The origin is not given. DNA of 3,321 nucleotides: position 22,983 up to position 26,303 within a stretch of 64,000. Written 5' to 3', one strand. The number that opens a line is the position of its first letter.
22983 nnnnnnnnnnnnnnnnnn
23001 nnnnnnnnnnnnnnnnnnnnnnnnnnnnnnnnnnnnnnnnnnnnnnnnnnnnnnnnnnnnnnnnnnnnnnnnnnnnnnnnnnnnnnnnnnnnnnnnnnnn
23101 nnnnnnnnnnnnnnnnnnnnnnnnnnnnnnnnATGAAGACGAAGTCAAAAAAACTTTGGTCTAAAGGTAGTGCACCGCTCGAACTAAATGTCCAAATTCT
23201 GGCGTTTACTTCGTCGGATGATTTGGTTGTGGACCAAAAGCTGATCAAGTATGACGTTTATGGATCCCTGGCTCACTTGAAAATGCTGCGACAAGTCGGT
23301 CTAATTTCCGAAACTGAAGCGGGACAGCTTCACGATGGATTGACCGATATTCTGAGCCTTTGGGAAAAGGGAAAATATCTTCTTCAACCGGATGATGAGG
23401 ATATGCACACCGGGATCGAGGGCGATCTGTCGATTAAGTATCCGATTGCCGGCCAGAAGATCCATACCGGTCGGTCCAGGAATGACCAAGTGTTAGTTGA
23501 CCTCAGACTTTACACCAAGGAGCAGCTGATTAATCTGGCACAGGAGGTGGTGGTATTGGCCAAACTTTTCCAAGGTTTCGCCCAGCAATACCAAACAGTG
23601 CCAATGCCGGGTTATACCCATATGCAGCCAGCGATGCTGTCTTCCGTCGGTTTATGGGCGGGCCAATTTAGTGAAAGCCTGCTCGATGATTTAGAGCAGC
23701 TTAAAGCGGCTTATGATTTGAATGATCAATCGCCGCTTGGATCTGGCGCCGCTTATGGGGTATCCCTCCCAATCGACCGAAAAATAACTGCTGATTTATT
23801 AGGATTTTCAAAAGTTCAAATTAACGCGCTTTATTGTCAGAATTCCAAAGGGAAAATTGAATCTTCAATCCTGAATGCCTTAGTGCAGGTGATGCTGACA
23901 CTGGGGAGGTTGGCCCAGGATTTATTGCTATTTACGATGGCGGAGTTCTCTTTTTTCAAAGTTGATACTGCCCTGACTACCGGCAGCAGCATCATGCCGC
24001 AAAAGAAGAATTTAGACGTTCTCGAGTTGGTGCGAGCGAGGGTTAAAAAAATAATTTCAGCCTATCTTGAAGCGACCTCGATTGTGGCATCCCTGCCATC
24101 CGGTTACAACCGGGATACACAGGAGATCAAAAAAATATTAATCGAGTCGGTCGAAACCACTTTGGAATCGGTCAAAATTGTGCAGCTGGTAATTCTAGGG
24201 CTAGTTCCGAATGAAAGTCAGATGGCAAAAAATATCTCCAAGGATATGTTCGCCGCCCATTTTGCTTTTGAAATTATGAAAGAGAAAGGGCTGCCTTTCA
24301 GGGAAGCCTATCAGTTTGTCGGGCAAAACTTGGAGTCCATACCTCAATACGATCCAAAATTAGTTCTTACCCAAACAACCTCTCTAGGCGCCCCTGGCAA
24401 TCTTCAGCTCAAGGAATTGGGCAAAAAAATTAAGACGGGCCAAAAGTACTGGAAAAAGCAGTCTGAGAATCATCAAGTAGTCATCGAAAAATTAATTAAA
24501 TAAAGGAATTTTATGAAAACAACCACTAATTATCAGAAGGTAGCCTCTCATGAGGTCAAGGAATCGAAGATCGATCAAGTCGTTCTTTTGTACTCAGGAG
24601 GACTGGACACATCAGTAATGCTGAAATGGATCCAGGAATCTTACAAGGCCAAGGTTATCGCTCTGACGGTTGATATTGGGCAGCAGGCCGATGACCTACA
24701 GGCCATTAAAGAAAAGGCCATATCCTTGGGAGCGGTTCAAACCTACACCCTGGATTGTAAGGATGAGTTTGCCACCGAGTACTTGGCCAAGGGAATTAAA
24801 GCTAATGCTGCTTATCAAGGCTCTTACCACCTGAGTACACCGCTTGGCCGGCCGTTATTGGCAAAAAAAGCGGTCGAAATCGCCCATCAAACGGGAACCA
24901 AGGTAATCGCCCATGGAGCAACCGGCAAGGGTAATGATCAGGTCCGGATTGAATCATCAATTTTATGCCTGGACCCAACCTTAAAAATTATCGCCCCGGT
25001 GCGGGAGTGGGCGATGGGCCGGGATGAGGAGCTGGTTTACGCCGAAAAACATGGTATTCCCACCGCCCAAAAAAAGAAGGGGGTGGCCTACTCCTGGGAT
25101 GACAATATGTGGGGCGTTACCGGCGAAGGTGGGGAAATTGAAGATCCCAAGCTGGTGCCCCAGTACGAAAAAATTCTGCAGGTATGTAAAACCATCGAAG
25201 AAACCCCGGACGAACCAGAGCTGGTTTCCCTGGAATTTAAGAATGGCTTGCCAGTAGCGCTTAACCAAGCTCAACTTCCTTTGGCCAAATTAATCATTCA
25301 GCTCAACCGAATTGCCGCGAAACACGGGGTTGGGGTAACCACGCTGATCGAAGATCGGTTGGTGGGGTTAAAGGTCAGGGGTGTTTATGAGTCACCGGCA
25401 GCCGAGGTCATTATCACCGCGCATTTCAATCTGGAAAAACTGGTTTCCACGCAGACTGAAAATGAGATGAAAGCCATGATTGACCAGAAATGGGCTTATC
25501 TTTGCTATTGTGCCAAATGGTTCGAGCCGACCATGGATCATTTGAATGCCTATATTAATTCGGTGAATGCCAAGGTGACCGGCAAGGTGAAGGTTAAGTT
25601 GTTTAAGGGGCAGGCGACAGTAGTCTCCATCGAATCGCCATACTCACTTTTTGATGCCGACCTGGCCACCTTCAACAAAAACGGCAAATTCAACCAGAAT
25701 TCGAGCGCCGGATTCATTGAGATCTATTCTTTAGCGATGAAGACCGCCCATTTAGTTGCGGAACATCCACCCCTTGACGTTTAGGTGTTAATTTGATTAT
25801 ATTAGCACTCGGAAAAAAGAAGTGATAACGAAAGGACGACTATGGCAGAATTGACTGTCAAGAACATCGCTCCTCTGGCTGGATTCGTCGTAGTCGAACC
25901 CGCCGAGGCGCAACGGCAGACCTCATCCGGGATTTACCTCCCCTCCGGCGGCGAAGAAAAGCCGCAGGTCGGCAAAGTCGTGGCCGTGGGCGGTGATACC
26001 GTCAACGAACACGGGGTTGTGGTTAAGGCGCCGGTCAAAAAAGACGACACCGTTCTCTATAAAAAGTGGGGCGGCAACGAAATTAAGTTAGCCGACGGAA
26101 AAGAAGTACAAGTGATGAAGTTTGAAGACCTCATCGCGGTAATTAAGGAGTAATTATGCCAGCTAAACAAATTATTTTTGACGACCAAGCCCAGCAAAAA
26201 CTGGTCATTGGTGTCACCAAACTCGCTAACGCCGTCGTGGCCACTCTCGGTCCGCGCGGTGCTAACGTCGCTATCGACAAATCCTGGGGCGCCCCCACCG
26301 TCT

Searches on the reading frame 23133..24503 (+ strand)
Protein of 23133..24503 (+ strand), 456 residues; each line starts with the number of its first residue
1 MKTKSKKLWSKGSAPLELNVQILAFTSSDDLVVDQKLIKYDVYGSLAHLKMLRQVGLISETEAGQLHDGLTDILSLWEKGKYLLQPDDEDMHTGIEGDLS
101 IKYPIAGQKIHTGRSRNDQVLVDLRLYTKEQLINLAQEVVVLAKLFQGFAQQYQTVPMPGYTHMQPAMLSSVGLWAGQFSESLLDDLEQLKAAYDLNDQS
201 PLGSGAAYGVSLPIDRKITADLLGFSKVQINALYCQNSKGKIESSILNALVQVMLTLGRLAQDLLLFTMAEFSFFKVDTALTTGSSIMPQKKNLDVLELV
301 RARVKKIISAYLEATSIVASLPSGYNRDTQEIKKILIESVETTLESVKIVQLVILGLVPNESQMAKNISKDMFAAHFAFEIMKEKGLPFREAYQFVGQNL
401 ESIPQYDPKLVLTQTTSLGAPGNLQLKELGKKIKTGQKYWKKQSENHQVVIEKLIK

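Call 11: search_protein_families(library=ncbifam, proteins=[window:23133-24503:+])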
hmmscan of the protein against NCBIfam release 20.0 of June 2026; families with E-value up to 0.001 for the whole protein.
window:23133-24503:+ (456 aa): 16 families
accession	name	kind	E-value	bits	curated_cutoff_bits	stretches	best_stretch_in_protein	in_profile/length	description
TIGR00838.1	argH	equivalog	5.7e-93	312.4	279.5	1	24-400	16-390/455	argininosuccinate lyase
NF008964.0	PRK12308.1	equivalog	1.8e-70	238.1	657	1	28-400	20-392/624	argininosuccinate lyase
NF002563.0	PRK02186.1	subfamily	2.1e-48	165.2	625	1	47-402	447-803/890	argininosuccinate lyase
NF005000.0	PRK06389.1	equivalog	1.1e-45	156.5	388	1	7-408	2-391/434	argininosuccinate lyase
NF052535.1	CoM_syn_XcbC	exception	1.7e-44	152.4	575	1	29-403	27-397/495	2-phosphosulfolactate phosphatase XcbC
NF005218.0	PRK06705.1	equivalog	5.5e-34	117.8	883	1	45-394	45-395/502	argininosuccinate lyase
TIGR00928.1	purB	equivalog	3.9e-15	55.6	326.2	1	110-399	91-384/436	adenylosuccinate lyase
TIGR02426.1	protocat_pcaB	equivalog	3.2e-12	46.1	355.75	1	106-303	89-284/338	3-carboxy-cis,cis-muconate cycloisomerase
NF006500.1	PRK08937.2-4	subfamily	4.2e-10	39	626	1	107-369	98-361/448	adenylosuccinate lyase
TIGR00839.1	aspA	equivalog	1.2e-09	37.7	681.2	1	109-310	131-340/468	aspartate ammonia-lyase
NF008909.0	PRK12273.1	subfamily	2.4e-09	36.6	510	1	109-370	136-406/474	aspartate ammonia-lyase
NF006554.0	PRK09053.1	equivalog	2.5e-07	29.9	595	1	106-293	99-287/453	3-carboxy-cis,cis-muconate cycloisomerase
NF004631.0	PRK05975.1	equivalog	6.2e-06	25.4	371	1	107-293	99-281/352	3-carboxy-cis,cis-muconate cycloisomerase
NF052536.2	CoM_syn_XcbD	exception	3e-05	22.9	600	1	135-371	126-363/443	3-sulfopropionylcysteine synthase XcbD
NF006764.0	PRK09285.1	equivalog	5.3e-05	21.8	446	1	138-293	146-303/456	adenylosuccinate lyase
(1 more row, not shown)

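Call 12: find_related_loci(query=window:23133-24503:+, collection=genome_contigs, flank=3000)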
Query window:23133-24503:+ (456 aa) in genome_contigs; peptide patterns used: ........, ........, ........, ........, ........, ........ (x = any residue, [..] = any of these).
599 stretches matched a pattern (row limit reached: there are more); 596 encode a relative of the query (tblastn E <= 1e-3); the best 80 are kept; 80 distinct loci.
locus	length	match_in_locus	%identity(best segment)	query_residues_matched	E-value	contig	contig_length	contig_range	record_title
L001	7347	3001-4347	52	4-455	3e-157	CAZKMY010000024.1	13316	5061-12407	MAG TPA_asm: uncultured Pseudomonadales bacterium isolate SRP263991_co6_38 genome assembly, contig: NODE_5225_length_133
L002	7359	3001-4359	49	1-456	1e-141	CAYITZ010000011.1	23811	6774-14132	MAG TPA_asm: uncultured Gammaproteobacteria bacterium isolate ERP119705_co4_438 genome assembly, contig: NODE_1801_lengt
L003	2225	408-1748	50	6-456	2e-149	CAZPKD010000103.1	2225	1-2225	MAG TPA_asm: uncultured Gammaproteobacteria bacterium isolate binchicken_co220_8 genome assembly, contig: NODE_35128_len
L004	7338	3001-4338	49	6-455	1e-138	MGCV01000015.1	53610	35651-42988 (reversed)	MAG: Candidatus Saccharibacteria bacterium RIFCSPHIGHO2_12_FULL_47_17 rifcsphigho2_12_scaffold_2174, whole genome shotgu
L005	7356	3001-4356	46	1-455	3e-133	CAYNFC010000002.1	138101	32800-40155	MAG TPA_asm: uncultured Gammaproteobacteria bacterium isolate binchicken_co266_245 genome assembly, contig: NODE_290_len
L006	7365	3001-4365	47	7-454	8e-133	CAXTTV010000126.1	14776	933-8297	MAG TPA_asm: uncultured Ktedonobacteraceae bacterium isolate public_SRR14721957_metawrap_bin.3 genome assembly, contig:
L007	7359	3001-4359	47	3-448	1e-132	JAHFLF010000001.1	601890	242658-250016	MAG: Candidatus Harrisonbacteria bacterium isolate nzgw427 NODE_3_length_601891_cov_5.610981, whole genome shotgun seque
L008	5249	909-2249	48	6-455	8e-133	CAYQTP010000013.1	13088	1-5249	MAG TPA_asm: uncultured Gammaproteobacteria bacterium isolate SRP050083_co3_164 genome assembly, contig: NODE_3975_lengt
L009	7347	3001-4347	46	4-456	1e-131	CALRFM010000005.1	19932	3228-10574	MAG: Patescibacteria group bacterium isolate TH-Jun18-152 genome assembly, contig: TH-Jun18-C5727, whole genome shotgun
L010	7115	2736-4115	46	3-455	3e-131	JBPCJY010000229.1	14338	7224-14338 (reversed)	MAG: Ktedonobacteraceae bacterium isolate TH_ant_mag_38 S1Ck127_5810359_flag_0_multi_27.9620_len_14338, whole genome sho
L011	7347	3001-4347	46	4-456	3e-131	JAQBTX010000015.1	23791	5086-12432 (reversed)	MAG: bacterium isolate casp150-mb.129 NODE_5656_length_23791_cov_0.088047, whole genome shotgun sequence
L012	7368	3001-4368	46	7-455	6e-131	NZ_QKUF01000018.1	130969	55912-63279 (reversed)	Thermosporothrix hazakensis strain ATCC BAA-1881 EI42DRAFT_scaffold00018.18, whole genome shotgun sequence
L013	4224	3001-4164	52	6-396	7e-131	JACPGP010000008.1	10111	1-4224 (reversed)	MAG: Candidatus Levyibacteriota bacterium isolate NC_groundwater_391_Ag_B-0.1um_40_33 GD18-4_B1_scaffold_146938, whole g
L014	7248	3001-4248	47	7-425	6e-130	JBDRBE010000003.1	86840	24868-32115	MAG: Candidatus Levyibacteriota bacterium isolate MEGAHIT-group-1.104 k141_3725980, whole genome shotgun sequence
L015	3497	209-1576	46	7-455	1e-133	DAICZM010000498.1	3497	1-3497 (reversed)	MAG TPA_asm: Ktedonobacterales bacterium isolate clean319 NODE_498_length_3497_cov_2.914035, whole genome shotgun sequen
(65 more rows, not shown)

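Call 18: find_related_loci(query=window:23133-24503:+, collection=metagenome_contigs, flank=1500)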
Query window:23133-24503:+ (456 aa) in metagenome_contigs; peptide patterns used: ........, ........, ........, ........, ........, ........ (x = any residue, [..] = any of these).
600 stretches matched a pattern (row limit reached: there are more); 591 encode a relative of the query (tblastn E <= 1e-3); the best 80 are kept; 80 distinct loci.
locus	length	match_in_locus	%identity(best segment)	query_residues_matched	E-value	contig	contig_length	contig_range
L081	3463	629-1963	52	6-454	8e-147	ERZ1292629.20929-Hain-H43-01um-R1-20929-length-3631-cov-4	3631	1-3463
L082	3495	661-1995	49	6-454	2e-142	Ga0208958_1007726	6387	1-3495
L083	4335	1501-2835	49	6-454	9e-141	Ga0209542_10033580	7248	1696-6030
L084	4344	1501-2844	47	6-456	6e-136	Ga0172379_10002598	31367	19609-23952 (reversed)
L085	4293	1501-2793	49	6-439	1e-135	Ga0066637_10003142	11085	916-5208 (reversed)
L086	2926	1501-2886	46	2-456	1e-138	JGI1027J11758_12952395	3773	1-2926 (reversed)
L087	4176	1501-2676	53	6-400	2e-133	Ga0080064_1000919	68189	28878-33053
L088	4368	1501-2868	46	7-455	3e-131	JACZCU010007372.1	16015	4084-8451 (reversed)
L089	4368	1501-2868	46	7-455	3e-131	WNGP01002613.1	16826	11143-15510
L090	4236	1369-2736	46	7-455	2e-131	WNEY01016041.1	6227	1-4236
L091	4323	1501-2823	50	7-454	2e-130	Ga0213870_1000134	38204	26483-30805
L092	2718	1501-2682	51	6-403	3e-132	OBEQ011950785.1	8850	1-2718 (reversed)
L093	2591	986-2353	47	7-455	2e-137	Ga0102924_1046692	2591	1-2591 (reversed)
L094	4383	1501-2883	46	2-455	1e-130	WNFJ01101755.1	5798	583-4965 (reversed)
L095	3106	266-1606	48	6-456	1e-131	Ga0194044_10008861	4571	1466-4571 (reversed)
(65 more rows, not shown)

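Call 30: find_homologous_proteins(query=window:23133-24503:+, max_evalue=1e-60)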
Query window:23133-24503:+ (456 aa): 6131 proteins with E <= 1e-60 among 8000 candidates; the best 120 are listed.
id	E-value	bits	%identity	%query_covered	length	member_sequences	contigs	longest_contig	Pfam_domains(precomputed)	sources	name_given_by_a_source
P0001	1.6e-292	988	100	100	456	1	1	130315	PF00206.26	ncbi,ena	-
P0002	7.7e-157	541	56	98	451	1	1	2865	PF00206.26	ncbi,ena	-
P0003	4.8e-156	538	57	95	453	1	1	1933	PF00206.26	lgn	-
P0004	2.7e-155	536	55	97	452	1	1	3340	PF00206.26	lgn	-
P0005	1.7e-154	533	56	98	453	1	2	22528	PF00206.26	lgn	-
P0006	5.7e-154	531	55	98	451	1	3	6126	PF00206.26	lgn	-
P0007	7.0e-154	531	56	98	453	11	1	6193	PF00206.26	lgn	-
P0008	1.1e-152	527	56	99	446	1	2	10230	PF00206.26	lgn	-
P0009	1.5e-151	523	55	99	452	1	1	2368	PF00206.26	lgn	-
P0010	4.1e-151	522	53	99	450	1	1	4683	PF00206.26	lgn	-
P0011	8.1e-151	521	55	99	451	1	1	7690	PF00206.26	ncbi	-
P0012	2.7e-150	519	53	99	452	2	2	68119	PF00206.26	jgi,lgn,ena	-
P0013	3.5e-150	519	54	100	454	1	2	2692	PF00206.26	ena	-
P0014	4.2e-149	515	55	99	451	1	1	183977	PF00206.26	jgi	jgi:argininosuccinate lyase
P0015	6.0e-149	515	54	99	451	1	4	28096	PF00206.26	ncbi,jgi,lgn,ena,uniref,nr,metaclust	ncbi:MAG: Argininosuccinate lyase [Candidatus Woesebacteria bacterium GW2011_GWB1_38_5b]|uniref:Argi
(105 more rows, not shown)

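Call 31: find_encoding_contigs(protein=P0001, flank=1000, max_places=3)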
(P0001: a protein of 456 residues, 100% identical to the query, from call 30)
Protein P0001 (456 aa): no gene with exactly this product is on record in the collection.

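Call 32: find_encoding_contigs(protein=P0005, flank=1500, max_places=3)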
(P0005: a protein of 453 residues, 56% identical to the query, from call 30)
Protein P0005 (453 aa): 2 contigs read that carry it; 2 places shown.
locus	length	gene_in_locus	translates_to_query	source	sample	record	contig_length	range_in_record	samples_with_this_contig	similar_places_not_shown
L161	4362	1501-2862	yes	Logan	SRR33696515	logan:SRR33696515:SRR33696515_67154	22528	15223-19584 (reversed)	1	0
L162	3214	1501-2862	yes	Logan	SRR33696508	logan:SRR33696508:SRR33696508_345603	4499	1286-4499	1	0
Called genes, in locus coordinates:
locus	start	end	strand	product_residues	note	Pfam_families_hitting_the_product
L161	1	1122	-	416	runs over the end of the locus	PF13458:Peripla_BP_6, PF13407:Peripla_BP_4 (faint), PF01094:ANF_receptor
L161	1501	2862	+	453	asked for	PF00206:Lyase_1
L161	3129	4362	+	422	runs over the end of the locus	PF00764:Arginosuc_synth, PF06508:QueC (faint), PF20979:Arginosuc_syn_C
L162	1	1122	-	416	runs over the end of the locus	PF13458:Peripla_BP_6, PF13407:Peripla_BP_4 (faint), PF01094:ANF_receptor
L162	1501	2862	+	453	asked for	PF00206:Lyase_1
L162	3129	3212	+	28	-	?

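Call 33: find_encoding_contigs(protein=P0002, flank=1500, max_places=3)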
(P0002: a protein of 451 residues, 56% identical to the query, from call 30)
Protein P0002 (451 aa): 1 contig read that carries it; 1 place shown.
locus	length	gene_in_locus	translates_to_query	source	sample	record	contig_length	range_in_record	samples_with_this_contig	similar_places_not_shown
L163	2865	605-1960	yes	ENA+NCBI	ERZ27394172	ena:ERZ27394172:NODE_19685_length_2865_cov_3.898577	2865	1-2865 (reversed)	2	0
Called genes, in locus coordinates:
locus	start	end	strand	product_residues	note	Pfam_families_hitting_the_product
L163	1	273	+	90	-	?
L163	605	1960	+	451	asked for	PF00206:Lyase_1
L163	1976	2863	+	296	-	?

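Call 36: find_encoding_contigs(protein=P0007, flank=1000, max_places=3)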
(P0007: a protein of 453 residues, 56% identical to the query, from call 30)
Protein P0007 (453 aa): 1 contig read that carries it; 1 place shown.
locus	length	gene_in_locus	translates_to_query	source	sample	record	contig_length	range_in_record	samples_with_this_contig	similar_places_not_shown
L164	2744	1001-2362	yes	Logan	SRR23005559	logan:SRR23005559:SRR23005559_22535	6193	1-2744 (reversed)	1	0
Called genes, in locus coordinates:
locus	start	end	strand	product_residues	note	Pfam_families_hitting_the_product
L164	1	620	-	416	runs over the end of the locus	PF13458:Peripla_BP_6, PF13407:Peripla_BP_4 (faint), PF01094:ANF_receptor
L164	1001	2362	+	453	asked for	PF00206:Lyase_1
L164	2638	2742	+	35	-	?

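Call 37: find_encoding_contigs(protein=P0008, flank=1000, max_places=3)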
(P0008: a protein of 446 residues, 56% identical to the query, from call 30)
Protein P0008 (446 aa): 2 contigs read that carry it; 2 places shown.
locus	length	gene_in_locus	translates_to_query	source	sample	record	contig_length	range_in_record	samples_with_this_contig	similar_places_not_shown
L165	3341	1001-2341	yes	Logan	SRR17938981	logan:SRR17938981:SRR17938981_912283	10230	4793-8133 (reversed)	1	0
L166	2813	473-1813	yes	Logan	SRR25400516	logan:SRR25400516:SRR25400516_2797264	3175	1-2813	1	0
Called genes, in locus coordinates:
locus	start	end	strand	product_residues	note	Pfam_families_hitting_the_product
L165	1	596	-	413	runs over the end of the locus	PF13407:Peripla_BP_4 (faint), PF13458:Peripla_BP_6, PF01094:ANF_receptor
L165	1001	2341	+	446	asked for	PF00206:Lyase_1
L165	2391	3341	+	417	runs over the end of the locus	PF00764:Arginosuc_synth, PF20979:Arginosuc_syn_C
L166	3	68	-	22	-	?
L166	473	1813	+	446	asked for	PF00206:Lyase_1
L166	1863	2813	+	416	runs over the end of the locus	PF00764:Arginosuc_synth, PF20979:Arginosuc_syn_C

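Call 38: find_encoding_contigs(protein=P0006, flank=1000, max_places=3)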
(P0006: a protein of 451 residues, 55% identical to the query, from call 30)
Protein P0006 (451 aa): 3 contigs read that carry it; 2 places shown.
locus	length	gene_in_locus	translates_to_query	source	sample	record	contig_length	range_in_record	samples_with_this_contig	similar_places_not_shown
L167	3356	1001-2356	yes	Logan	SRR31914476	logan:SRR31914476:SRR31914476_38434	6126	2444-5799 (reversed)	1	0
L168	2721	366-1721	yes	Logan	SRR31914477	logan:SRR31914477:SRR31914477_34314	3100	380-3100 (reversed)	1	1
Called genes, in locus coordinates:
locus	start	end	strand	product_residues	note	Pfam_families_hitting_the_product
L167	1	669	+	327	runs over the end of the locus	PF16162:KwaB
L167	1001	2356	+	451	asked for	PF00206:Lyase_1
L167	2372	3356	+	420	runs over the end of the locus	PF00764:Arginosuc_synth, PF20979:Arginosuc_syn_C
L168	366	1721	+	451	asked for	PF00206:Lyase_1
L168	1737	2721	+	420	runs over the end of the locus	PF00764:Arginosuc_synth, PF20979:Arginosuc_syn_C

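Call 39: find_encoding_contigs(protein=P0004, flank=1000, max_places=3)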
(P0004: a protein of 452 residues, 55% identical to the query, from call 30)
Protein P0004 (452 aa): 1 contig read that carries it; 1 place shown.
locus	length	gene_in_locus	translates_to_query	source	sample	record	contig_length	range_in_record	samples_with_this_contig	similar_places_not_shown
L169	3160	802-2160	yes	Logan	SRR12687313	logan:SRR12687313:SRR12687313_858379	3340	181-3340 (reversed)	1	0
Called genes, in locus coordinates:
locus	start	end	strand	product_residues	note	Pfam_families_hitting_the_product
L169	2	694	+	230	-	?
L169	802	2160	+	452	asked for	PF00206:Lyase_1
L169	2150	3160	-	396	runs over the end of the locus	?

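Call 54: list_cluster_members(proteins=[P0001, P0002, P0011])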
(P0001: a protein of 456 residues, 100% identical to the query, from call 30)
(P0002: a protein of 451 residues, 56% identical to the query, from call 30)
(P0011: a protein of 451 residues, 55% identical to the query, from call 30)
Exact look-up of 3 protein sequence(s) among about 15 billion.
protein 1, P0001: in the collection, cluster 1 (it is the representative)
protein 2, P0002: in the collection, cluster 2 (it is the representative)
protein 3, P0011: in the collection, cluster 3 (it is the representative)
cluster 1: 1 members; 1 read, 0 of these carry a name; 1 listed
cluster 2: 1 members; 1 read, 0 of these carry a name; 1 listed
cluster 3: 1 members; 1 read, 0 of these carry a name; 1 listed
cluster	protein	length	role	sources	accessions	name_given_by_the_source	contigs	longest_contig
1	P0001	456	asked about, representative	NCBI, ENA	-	-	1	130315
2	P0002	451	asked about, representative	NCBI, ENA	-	-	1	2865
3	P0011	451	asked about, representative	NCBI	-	-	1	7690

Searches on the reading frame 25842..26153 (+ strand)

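Call 11: search_protein_families(library=ncbifam, proteins=[window:25842-26153:+])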
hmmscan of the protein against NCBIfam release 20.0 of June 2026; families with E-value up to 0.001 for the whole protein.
window:25842-26153:+ (103 aa): 15 families
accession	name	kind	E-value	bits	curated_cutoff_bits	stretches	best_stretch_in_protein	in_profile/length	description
NF001530.0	PRK00364.1-6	equivalog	3.4e-24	84.7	136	1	4-102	6-103/104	co-chaperone GroES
NF001531.0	PRK00364.2-2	subfamily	5.1e-24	84.1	96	1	8-102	2-94/94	co-chaperone GroES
NF001534.0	PRK00364.2-5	equivalog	2.6e-23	81.8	120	1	9-102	2-94/94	co-chaperone GroES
NF001533.0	PRK00364.2-4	subfamily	3.5e-22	78.2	99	1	7-102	4-98/98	co-chaperone GroES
NF001529.0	PRK00364.1-5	subfamily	8e-21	74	133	1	9-101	3-94/95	co-chaperone GroES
NF001527.0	PRK00364.1-2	subfamily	7.7e-20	70.9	120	1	8-102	2-95/96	co-chaperone GroES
NF001537.0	PRK00364.3-3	equivalog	5e-17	61.9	109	1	8-102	2-86/86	co-chaperone GroES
NF001538.0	PRK00364.3-4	equivalog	7.5e-17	61.3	142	1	5-103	2-92/92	co-chaperone GroES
NF001532.0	PRK00364.2-3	equivalog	4e-15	55.7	130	1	10-102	3-94/94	co-chaperone GroES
NF001539.0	PRK00364.3-5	equivalog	5.6e-13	48.8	122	1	8-103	2-91/91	co-chaperone GroES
NF011106.0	PRK14533.1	equivalog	1.5e-11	44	128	1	9-103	3-91/91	co-chaperonin GroES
NF001526.0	PRK00364.1-1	subfamily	2.8e-11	43.5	130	1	8-101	2-95/96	co-chaperone GroES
NF001535.0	PRK00364.3-1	equivalog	9.8e-11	41.8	215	1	9-101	3-89/118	co-chaperone GroES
NF001528.0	PRK00364.1-4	equivalog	7.9e-09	35.6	119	1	10-102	3-94/95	co-chaperone GroES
NF001536.0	PRK00364.3-2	equivalog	7.3e-06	25.9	147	1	8-102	2-100/109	co-chaperone GroES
